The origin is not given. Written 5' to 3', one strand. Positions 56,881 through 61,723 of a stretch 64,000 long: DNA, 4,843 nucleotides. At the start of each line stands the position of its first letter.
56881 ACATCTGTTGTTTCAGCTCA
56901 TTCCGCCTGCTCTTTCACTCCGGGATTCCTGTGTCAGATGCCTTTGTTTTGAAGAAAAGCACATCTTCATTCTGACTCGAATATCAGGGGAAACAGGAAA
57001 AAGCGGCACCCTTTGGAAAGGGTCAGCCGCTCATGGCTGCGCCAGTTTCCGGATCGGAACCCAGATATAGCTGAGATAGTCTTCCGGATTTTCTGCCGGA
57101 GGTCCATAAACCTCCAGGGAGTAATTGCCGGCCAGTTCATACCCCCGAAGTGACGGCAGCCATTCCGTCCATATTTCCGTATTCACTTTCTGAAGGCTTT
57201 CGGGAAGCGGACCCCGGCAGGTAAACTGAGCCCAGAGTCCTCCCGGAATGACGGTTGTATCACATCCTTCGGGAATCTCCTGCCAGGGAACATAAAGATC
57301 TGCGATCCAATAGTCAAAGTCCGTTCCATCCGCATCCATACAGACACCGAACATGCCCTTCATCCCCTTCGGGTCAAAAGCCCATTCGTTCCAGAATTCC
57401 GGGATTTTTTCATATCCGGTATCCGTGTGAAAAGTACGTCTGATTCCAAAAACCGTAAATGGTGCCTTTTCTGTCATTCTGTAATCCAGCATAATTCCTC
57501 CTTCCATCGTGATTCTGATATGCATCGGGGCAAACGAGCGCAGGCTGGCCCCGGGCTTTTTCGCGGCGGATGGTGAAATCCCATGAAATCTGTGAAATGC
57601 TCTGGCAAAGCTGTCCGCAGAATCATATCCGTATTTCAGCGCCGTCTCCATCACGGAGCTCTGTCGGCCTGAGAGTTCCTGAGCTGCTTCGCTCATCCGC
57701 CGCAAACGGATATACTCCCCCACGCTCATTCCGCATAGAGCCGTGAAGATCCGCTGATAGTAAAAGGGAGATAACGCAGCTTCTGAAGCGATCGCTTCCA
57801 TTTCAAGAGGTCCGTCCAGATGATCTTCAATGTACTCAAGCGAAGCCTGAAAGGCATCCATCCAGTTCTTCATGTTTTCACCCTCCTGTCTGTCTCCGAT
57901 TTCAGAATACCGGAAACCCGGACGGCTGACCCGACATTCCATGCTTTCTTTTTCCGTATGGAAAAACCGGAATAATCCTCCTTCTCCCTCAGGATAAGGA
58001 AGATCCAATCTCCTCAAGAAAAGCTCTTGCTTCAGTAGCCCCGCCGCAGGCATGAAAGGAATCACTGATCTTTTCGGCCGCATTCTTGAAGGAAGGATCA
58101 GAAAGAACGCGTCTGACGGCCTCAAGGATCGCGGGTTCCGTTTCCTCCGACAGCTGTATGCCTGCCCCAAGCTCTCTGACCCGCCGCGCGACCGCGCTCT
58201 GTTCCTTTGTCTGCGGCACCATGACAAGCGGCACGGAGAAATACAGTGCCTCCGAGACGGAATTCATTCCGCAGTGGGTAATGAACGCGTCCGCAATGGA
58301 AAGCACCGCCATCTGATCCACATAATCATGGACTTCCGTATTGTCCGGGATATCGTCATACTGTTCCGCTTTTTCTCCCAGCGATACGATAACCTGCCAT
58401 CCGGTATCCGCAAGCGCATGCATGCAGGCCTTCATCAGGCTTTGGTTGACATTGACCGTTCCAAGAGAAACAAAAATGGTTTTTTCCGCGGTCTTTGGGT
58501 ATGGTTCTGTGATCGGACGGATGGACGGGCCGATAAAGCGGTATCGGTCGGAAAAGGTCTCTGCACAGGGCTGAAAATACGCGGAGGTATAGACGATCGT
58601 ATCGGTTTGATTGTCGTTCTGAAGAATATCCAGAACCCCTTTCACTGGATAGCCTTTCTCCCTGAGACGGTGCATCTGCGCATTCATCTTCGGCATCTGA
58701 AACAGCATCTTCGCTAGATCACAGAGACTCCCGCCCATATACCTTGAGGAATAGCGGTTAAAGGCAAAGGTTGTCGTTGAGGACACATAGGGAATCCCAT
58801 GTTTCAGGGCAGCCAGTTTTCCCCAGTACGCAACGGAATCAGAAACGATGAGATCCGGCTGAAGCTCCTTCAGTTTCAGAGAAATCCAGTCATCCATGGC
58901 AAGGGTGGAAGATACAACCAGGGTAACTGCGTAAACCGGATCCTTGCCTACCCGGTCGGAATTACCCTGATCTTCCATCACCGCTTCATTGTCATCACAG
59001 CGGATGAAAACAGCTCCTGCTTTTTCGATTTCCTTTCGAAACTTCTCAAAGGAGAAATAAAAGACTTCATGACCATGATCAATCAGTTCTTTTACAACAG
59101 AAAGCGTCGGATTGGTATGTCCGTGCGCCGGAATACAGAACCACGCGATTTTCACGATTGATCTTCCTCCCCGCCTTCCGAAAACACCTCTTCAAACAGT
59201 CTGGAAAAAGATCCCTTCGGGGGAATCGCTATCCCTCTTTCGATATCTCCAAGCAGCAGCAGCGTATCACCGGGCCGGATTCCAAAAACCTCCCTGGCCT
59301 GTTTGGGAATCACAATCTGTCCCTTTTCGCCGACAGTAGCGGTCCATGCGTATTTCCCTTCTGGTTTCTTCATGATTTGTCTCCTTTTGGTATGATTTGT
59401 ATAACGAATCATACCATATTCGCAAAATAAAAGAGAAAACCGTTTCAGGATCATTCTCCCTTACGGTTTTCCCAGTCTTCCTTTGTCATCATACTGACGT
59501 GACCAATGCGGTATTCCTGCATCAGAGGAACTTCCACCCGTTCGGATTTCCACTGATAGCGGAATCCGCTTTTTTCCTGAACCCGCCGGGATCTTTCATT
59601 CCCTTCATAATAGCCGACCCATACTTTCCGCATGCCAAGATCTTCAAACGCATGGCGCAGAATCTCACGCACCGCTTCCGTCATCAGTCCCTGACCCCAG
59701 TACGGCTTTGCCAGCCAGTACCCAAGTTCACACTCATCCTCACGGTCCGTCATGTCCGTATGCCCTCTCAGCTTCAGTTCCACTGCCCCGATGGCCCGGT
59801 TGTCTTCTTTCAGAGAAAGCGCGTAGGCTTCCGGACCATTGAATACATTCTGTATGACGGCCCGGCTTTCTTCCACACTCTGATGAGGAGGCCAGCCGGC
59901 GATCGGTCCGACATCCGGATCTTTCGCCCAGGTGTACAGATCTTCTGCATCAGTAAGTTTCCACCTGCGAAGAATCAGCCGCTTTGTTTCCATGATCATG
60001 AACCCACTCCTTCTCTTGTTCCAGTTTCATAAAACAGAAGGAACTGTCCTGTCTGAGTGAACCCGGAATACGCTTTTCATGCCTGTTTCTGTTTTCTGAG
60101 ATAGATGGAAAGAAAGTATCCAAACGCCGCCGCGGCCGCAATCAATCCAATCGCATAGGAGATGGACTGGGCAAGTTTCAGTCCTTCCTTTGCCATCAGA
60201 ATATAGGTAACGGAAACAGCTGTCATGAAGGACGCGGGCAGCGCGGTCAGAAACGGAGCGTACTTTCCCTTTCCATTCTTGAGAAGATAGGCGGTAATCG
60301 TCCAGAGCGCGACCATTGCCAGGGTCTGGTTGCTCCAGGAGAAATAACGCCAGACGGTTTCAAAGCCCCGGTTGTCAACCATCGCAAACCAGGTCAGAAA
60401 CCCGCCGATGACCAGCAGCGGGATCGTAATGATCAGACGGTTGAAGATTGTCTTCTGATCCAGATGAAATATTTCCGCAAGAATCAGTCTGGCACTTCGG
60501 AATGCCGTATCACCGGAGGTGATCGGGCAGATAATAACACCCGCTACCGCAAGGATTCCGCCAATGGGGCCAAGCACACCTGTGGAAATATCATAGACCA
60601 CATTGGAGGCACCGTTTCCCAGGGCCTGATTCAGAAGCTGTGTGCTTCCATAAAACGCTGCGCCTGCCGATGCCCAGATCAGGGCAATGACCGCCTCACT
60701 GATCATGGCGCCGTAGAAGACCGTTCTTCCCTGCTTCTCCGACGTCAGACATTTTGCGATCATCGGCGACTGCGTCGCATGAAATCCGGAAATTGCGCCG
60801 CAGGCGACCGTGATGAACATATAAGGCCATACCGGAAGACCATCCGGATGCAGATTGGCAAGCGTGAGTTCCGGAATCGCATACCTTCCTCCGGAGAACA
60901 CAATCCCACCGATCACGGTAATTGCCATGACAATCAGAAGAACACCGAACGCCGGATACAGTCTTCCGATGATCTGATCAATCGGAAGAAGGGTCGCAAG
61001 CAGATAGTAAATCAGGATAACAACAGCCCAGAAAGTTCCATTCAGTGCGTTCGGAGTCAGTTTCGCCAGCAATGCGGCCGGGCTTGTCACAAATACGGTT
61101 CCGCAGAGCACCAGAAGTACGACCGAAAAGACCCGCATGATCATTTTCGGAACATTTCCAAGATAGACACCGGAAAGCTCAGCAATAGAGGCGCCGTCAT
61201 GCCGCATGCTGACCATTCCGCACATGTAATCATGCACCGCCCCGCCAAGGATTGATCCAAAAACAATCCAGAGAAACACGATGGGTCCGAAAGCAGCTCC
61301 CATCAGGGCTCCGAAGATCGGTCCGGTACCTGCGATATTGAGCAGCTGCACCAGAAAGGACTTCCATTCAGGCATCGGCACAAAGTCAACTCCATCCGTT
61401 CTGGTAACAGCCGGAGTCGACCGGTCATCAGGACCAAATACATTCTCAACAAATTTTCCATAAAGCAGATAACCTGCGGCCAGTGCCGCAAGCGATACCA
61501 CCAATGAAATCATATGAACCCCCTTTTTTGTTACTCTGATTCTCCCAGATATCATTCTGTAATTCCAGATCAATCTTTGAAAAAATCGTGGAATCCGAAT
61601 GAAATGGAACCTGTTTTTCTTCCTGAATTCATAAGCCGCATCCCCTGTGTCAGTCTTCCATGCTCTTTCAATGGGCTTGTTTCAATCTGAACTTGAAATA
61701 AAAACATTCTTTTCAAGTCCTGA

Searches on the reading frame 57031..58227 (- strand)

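Call 54: search_protein_families(library=pfam, proteins=[window:57031-58227:-], max_evalue=0.00001)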
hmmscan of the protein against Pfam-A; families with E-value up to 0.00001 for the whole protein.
window:57031-58227:- (398 aa): 4 families
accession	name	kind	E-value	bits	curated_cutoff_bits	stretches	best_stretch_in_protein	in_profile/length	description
PF12833.13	HTH_18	-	1.7e-19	70.3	33.6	1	146-223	1-78/80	Helix-turn-helix domain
PF06445.20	GyrI-like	-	1.9e-18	67.7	26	1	248-393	2-155/155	GyrI-like small molecule binding domain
PF14526.11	Cass2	-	6.1e-17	62.7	27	1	251-392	2-150/150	Integron-associated effector binding protein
PF00165.29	HTH_AraC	-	4.6e-12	46.2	26.6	1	133-174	1-42/42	Bacterial regulatory helix-turn-helix proteins, AraC family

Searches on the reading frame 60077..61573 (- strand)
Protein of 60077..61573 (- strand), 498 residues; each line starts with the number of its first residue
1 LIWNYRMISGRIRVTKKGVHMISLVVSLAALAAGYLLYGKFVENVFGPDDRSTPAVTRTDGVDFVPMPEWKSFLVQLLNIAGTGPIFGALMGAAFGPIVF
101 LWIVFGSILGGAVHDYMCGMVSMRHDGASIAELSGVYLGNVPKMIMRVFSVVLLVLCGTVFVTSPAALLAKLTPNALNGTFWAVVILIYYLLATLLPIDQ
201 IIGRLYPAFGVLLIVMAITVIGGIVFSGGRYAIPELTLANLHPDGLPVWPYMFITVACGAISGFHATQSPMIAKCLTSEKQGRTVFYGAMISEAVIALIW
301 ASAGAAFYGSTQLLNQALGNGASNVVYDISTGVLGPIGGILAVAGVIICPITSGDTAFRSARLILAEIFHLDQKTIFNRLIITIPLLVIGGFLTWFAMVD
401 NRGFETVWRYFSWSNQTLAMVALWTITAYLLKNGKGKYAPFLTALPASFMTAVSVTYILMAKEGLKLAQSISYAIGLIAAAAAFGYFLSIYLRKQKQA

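Call 54: search_protein_families(library=pfam, proteins=[window:60077-61573:-], max_evalue=0.00001)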
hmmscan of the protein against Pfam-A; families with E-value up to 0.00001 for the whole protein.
window:60077-61573:- (498 aa): 1 family
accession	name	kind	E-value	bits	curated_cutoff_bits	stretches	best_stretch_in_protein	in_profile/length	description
PF02554.20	CstA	-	1.2e-62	212.9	27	3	22-167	4-152/560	Carbon starvation protein CstA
